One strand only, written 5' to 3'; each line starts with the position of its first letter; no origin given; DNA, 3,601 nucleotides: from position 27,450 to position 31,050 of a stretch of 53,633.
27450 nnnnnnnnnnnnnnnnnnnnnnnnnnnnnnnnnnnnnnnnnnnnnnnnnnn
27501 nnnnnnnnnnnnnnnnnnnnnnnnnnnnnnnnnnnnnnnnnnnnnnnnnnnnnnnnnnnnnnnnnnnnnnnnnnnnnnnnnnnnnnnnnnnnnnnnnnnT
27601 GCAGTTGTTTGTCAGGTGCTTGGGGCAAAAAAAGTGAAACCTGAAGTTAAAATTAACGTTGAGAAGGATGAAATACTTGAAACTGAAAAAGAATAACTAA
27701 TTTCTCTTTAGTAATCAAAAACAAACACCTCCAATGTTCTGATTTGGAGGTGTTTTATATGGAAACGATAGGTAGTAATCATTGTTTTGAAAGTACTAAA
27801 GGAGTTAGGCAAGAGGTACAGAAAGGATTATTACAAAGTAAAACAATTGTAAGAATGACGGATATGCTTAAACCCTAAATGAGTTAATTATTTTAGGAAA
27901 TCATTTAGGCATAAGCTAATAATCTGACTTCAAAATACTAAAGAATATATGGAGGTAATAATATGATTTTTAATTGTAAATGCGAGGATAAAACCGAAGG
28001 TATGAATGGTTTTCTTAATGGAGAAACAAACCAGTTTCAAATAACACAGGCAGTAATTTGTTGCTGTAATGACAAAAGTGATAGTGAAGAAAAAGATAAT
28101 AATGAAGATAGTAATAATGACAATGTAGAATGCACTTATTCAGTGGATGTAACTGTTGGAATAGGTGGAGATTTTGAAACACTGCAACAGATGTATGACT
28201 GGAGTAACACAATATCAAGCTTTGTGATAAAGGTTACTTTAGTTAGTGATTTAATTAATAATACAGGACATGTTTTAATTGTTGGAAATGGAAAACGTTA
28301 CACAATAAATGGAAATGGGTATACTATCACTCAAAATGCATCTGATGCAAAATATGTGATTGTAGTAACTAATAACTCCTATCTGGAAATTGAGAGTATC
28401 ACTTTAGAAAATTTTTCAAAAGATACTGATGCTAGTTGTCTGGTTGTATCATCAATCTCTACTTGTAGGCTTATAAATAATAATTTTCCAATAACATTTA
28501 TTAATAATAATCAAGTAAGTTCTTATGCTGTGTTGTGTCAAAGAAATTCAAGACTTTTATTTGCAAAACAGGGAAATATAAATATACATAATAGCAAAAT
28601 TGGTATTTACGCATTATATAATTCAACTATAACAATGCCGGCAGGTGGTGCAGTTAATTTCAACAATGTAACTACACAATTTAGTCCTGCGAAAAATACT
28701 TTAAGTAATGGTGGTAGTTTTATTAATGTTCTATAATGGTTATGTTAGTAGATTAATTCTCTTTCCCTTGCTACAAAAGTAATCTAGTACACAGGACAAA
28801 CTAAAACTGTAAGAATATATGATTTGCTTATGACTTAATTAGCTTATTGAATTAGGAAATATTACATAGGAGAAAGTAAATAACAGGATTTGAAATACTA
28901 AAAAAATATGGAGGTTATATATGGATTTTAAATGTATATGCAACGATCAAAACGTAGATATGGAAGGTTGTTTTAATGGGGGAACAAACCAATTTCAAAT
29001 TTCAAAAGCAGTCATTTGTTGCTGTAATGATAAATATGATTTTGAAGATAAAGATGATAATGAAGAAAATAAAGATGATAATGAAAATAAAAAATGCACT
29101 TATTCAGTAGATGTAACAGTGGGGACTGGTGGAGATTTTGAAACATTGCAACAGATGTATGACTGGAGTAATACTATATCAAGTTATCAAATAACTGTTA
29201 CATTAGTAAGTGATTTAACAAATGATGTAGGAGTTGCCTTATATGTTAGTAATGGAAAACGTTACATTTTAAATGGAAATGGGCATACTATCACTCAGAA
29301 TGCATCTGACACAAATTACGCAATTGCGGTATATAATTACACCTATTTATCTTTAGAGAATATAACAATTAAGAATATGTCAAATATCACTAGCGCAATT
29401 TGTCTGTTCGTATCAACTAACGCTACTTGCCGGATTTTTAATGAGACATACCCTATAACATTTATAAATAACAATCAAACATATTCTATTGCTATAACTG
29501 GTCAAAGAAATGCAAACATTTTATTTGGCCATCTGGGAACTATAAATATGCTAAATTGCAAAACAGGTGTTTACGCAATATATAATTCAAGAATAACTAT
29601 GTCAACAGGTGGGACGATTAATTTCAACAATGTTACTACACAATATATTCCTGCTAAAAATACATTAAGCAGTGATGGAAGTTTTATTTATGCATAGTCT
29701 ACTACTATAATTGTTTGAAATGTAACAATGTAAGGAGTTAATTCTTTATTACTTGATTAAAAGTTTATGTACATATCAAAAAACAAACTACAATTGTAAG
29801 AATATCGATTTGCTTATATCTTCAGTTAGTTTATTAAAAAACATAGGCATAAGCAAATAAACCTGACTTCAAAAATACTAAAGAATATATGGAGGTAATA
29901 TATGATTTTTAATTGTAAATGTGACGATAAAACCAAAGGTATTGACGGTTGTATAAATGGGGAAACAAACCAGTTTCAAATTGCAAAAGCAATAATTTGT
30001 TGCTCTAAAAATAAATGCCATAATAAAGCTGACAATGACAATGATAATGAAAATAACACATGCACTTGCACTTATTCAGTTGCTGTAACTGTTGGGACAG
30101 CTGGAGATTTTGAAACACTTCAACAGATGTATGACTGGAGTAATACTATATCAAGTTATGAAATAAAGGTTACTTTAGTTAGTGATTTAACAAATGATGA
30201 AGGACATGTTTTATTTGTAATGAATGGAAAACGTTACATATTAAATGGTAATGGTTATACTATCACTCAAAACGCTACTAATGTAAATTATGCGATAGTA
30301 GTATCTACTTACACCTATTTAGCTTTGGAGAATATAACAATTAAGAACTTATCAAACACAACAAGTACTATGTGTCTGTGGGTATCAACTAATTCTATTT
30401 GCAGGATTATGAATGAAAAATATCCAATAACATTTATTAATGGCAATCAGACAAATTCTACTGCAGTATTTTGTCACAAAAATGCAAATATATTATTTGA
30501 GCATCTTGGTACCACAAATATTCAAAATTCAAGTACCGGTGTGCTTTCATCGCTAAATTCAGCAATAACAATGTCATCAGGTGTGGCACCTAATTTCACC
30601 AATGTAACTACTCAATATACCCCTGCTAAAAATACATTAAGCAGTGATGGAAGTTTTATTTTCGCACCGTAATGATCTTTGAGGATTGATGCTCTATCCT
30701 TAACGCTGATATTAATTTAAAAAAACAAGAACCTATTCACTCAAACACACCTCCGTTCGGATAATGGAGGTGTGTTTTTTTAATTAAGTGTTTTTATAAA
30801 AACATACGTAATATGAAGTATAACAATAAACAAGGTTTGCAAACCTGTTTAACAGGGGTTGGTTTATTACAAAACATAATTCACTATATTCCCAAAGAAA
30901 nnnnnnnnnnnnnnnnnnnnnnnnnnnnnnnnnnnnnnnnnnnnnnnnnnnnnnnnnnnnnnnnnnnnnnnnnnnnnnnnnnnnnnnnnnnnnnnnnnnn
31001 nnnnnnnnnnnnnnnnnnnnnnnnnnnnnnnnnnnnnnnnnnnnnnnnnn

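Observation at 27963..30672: Tandem triplet joining a Cys-rich anchor to a tail-fibre-like beta-helix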

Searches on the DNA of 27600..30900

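Call 15: search_rna_families(source=window, start=27600, end=30900, threshold=evalue, max_evalue=10)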
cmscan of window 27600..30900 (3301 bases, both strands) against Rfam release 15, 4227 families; matches with E-value up to 10: 9.
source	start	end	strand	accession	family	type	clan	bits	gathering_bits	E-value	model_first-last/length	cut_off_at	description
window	30720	30782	+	RF02430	SpF19_sRNA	Gene; sRNA;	-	21.6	60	1.4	1-99/99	no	Streptococcus sRNA SpF19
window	28349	28447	-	RF00616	LhrC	Gene; sRNA;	CL00114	21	110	6.4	1-111/111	no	Listeria LhrC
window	28388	28461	-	RF00529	snoMe28S-Am2589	Gene; snRNA; snoRNA; CD-box;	-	21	37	7.6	1-109/109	no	Small nucleolar RNA Me28S-Am2589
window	28561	28597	+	RF01666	rox2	Cis-reg;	-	20.7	55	4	18-54/71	no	Drosophila rox2 ncRNA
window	28357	28452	+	RF01426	snoR126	Gene; snRNA; snoRNA; CD-box;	-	20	39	3.1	1-101/101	no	small nucleolar RNA snoR126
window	29595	29680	-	RF00537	snoMe28S-Am2634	Gene; snRNA; snoRNA; CD-box;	-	19.4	50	9.9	1-97/97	no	Small nucleolar RNA Me28S-Am2634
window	27683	27742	+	RF00145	snoZ105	Gene; snRNA; snoRNA; CD-box;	-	19.3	45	7.3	1-72/72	no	Small nucleolar RNA Z105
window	30673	30811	+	RF01407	STnc560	Gene; sRNA;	-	16.4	55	2.7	1-214/214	no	STnc560 Hfq binding RNA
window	27662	27772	+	RF03077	RT-2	Gene; sRNA;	-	13.6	40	4.6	1-222/222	no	RT-2 RNA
